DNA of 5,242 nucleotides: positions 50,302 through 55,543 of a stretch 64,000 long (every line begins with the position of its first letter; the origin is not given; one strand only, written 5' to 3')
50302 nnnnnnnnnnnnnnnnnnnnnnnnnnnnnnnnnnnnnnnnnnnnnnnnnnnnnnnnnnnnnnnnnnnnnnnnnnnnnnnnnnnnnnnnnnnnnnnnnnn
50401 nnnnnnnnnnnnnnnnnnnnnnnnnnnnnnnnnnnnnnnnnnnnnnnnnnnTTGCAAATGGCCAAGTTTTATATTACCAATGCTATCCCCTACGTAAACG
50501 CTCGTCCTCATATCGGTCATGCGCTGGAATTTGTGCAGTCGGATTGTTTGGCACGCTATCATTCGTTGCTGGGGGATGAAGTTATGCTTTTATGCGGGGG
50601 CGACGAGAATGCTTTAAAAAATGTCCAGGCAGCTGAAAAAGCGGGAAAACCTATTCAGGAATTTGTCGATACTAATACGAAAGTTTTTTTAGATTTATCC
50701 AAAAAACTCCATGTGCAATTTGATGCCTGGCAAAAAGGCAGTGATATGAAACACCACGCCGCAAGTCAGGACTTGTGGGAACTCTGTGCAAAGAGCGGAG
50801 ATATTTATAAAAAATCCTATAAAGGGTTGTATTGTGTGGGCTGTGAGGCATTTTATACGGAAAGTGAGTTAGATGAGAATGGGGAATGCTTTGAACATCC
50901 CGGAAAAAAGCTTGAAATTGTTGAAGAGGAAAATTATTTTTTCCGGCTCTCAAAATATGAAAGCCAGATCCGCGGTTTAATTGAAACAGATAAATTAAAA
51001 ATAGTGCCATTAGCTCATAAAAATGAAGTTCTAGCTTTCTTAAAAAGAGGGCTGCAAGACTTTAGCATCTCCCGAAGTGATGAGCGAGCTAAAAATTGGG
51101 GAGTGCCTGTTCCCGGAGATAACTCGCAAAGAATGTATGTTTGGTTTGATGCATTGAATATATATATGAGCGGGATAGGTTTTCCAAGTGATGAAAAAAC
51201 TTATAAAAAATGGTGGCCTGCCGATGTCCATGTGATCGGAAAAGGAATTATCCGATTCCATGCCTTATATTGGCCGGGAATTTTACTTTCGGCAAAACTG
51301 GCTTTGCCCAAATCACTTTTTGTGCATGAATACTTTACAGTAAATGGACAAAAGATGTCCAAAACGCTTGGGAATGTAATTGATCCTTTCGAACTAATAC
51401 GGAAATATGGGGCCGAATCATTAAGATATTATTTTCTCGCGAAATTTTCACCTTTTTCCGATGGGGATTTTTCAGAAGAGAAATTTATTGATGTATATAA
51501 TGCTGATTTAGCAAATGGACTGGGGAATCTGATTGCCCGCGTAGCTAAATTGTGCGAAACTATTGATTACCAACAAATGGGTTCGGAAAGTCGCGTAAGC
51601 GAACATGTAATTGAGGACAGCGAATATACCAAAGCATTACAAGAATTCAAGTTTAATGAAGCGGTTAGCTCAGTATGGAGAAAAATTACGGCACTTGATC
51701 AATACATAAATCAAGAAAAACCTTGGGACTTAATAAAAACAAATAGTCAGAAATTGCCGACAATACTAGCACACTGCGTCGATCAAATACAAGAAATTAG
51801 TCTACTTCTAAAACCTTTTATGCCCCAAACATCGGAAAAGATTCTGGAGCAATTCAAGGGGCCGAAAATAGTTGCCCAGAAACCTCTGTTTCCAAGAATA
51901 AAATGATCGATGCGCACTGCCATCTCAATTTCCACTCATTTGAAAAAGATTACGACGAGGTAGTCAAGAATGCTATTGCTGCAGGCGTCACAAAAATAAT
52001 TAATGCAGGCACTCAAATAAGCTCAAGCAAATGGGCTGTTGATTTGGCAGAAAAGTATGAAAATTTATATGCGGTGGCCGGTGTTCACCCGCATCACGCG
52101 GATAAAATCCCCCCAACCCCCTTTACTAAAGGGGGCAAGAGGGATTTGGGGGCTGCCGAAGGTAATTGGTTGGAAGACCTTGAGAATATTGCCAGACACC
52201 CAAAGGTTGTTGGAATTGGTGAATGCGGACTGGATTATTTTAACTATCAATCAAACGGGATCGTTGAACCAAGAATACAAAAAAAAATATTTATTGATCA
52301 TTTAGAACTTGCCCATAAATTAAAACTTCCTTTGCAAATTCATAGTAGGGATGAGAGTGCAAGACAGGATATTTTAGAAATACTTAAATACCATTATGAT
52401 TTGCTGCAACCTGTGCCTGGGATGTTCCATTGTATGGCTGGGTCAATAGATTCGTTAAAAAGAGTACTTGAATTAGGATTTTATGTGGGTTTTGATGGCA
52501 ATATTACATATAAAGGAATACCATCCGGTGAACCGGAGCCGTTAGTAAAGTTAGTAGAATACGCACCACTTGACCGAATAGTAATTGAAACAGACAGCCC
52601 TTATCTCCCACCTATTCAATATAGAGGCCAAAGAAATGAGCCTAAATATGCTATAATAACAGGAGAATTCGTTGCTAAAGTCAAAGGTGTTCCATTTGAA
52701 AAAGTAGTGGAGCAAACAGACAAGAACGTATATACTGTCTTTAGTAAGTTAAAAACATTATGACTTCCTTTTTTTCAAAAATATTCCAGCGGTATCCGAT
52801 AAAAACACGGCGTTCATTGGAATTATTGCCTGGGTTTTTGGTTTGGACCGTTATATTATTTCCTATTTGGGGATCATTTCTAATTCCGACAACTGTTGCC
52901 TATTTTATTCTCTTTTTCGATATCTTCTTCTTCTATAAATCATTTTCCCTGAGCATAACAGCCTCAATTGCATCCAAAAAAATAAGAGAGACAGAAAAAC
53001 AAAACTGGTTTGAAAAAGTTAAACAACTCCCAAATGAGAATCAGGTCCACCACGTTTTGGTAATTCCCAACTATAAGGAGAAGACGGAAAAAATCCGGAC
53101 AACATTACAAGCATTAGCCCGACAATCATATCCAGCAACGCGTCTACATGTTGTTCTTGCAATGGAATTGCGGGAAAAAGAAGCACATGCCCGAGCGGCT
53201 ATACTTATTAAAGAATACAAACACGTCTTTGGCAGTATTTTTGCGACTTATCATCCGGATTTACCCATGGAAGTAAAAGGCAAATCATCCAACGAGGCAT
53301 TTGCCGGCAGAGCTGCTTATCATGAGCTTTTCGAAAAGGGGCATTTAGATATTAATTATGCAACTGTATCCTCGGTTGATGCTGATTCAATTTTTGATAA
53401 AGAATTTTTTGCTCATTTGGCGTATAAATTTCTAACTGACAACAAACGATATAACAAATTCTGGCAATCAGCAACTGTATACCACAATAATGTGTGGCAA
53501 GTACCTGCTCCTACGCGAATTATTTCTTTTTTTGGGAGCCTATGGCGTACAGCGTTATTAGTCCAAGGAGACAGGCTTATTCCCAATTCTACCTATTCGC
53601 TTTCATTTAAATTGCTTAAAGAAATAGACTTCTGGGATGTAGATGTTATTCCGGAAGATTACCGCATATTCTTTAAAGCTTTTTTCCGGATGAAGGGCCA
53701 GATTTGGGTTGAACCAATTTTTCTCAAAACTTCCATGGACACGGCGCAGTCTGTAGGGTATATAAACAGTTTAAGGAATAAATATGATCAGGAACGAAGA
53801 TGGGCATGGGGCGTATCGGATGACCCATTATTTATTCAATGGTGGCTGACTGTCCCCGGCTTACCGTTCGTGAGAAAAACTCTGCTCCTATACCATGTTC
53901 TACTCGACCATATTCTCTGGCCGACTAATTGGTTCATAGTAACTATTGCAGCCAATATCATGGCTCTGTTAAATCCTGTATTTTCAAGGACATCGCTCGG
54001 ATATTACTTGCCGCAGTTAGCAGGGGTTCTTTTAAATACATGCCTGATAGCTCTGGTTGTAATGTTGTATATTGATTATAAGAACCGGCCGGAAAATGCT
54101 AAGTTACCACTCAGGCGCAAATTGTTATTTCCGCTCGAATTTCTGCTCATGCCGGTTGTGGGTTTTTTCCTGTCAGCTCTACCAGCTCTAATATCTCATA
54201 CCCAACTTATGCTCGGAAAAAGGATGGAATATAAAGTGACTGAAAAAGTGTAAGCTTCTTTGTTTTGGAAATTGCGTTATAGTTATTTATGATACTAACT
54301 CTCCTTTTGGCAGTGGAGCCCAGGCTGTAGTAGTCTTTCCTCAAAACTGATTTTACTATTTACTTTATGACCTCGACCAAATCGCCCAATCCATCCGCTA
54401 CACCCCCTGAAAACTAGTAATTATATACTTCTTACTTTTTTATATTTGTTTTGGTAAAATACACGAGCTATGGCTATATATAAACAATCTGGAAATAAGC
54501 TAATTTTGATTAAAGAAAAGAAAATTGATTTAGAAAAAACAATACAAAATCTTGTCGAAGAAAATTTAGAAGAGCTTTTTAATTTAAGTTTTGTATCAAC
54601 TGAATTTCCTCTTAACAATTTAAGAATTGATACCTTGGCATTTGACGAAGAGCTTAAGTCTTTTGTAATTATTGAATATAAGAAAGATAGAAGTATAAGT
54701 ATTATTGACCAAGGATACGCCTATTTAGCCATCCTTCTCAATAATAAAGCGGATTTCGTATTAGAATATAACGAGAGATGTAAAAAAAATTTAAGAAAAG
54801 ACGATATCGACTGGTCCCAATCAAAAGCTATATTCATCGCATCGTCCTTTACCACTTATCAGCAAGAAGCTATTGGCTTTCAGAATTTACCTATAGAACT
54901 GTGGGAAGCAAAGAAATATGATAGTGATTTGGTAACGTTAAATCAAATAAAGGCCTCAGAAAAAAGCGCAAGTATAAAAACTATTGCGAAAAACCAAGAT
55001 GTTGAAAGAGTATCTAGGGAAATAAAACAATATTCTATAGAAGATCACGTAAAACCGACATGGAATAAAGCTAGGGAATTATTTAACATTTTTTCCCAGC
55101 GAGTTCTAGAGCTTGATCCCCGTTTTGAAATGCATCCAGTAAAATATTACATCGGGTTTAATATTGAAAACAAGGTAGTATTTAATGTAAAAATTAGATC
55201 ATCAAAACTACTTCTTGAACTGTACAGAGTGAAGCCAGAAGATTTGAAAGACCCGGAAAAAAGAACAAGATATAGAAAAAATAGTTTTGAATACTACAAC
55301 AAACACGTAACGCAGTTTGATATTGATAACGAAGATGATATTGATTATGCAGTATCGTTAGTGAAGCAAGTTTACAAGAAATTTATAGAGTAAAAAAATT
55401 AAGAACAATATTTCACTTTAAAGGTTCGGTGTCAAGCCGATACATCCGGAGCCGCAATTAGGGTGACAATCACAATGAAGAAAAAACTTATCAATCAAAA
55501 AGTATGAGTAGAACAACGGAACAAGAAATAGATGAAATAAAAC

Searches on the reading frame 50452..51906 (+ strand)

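Call 39: search_protein_families(library=pfam, proteins=[window:50452-51906:+], max_evalue=0.0001)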
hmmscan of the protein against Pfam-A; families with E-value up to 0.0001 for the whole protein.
window:50452-51906:+ (484 aa): 5 families
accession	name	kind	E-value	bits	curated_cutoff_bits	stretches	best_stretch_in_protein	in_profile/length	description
PF09334.17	tRNA-synt_1g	-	4.1e-97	325.9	20.1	1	7-364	2-390/391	tRNA synthetases class I (M)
PF00133.28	tRNA-synt_1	-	8.9e-27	94.3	22.7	2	228-329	299-403/414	tRNA synthetases class I (I, L, M and V)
PF01406.26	tRNA-synt_1e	-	1.3e-11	44.8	27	1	290-344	241-295/301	tRNA synthetases class I (C) catalytic domain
PF08264.19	Anticodon_1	-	5.3e-09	36.6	25.1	1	391-481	14-105/148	Anticodon-binding domain of tRNA ligase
PF19303.5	Anticodon_3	-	1.4e-05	25.5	23.5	1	390-469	23-102/152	Anticodon binding domain of methionyl tRNA ligase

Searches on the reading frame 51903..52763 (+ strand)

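Call 39: search_protein_families(library=pfam, proteins=[window:51903-52763:+], max_evalue=0.0001)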
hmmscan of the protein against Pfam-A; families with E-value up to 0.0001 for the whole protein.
window:51903-52763:+ (286 aa): 1 family
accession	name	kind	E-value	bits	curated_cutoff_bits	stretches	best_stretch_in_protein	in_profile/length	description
PF01026.27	TatD_DNase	-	2.7e-74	250.2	27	1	2-281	1-253/253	TatD related DNase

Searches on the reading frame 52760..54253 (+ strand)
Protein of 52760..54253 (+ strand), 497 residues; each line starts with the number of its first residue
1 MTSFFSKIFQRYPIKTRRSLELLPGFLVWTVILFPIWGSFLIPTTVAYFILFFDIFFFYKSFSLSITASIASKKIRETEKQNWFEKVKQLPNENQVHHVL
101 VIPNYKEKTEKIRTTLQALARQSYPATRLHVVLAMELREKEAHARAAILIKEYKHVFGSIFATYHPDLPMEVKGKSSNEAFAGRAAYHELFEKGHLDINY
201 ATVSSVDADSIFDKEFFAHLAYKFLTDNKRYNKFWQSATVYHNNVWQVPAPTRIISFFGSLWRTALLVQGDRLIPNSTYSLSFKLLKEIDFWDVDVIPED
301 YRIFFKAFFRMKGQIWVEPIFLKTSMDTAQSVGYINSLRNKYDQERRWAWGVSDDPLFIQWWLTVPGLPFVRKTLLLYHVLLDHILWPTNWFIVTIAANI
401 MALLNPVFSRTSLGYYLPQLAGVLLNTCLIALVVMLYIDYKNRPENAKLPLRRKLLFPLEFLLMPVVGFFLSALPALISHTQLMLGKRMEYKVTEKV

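Call 39: search_protein_families(library=pfam, proteins=[window:52760-54253:+], max_evalue=0.0001)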
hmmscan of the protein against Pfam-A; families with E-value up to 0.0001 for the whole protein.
window:52760-54253:+ (497 aa): 1 family
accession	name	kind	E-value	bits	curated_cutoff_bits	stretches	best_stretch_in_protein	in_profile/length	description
PF13632.12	Glyco_trans_2_3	-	2.6e-08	34.3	27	1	206-404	5-193/198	Glycosyl transferase family group 2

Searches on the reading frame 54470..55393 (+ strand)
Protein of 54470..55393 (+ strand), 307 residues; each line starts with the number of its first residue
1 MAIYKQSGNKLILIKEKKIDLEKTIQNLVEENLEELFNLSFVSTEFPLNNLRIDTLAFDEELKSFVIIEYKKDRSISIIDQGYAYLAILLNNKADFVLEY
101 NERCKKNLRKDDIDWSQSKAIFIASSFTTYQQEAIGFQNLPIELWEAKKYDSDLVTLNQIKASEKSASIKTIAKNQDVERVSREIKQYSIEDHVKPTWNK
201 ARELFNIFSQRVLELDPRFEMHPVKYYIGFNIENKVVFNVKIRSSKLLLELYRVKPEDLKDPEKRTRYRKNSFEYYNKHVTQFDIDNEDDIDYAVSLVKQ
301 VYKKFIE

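Call 39: search_protein_families(library=pfam, proteins=[window:54470-55393:+], max_evalue=0.0001)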
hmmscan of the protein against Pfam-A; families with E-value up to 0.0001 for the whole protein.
window:54470-55393:+ (307 aa): 1 family
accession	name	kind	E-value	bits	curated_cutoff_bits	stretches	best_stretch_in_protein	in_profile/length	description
PF18899.5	DUF5655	-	2.3e-06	28.1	24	1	199-302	10-106/109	Domain of unknown function (DUF5655)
